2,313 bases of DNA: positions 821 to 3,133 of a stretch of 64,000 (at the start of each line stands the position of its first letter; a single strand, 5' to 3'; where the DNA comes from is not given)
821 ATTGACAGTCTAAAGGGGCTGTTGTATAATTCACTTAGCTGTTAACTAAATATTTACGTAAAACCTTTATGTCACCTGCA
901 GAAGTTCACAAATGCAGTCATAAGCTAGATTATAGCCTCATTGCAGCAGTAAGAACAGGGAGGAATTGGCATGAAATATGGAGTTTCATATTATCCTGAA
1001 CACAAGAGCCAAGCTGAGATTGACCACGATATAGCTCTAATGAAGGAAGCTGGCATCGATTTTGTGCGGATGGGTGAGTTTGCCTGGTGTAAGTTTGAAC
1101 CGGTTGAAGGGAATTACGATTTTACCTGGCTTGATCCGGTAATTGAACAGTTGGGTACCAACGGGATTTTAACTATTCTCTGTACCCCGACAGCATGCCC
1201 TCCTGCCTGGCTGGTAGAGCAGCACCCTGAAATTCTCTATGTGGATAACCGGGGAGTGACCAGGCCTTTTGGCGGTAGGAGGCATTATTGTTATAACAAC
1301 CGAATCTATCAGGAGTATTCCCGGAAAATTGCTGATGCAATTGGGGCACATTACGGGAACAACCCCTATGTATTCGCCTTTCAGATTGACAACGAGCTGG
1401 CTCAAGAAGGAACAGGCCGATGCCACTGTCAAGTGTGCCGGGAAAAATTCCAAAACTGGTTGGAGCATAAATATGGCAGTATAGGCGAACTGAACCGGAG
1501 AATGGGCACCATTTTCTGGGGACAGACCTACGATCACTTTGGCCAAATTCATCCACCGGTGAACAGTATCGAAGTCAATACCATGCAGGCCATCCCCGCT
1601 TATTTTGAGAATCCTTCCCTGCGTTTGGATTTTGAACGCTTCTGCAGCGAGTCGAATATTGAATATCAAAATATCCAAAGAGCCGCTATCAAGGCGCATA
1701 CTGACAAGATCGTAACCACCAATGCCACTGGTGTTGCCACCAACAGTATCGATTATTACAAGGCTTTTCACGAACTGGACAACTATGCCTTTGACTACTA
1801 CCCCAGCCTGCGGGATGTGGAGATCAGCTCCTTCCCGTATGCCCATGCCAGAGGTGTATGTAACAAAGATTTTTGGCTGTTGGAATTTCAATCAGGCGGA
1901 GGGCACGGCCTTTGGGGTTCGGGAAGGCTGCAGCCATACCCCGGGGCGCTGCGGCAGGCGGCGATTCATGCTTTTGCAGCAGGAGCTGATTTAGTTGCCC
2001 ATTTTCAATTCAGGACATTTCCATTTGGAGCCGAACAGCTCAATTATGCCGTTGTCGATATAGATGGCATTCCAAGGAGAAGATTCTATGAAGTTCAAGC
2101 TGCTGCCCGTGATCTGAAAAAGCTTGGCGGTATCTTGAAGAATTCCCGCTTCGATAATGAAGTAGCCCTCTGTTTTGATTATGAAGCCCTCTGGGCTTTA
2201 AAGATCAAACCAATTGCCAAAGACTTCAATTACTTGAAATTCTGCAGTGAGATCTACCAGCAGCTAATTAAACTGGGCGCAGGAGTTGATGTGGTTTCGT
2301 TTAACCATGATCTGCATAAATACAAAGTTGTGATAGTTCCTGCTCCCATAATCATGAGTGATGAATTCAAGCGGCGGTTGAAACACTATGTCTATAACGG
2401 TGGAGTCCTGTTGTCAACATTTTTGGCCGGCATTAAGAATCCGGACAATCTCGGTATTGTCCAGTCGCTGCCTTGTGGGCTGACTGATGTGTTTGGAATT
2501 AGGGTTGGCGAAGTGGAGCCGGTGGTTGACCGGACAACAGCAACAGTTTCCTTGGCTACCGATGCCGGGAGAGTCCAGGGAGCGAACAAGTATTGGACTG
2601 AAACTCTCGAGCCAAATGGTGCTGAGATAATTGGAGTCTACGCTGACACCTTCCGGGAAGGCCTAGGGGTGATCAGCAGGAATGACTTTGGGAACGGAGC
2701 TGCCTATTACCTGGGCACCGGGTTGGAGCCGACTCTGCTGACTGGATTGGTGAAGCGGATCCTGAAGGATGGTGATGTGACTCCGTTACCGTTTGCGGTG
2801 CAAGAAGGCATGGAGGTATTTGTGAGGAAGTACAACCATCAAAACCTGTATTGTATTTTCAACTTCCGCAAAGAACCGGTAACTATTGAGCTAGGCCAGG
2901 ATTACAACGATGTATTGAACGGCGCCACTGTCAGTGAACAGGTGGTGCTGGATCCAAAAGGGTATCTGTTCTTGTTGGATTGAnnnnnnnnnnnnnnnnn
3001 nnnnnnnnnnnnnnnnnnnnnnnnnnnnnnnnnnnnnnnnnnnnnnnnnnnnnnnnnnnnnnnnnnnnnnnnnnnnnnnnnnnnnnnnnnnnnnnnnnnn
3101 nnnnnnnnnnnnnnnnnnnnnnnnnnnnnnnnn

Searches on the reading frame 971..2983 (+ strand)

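Call 78: search_protein_families(library=pfam, proteins=[window:971-2983:+], max_evalue=0.0001)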
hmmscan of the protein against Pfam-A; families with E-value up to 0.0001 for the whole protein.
window:971-2983:+ (670 aa): 2 families
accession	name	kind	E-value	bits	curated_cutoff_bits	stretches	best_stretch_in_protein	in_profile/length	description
PF02449.21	Glyco_hydro_42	-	1e-110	371.1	21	1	7-385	2-376/376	Beta-galactosidase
PF08532.16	Glyco_hydro_42M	-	4.3e-47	160.7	25.8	1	397-602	2-205/207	Beta-galactosidase trimerisation domain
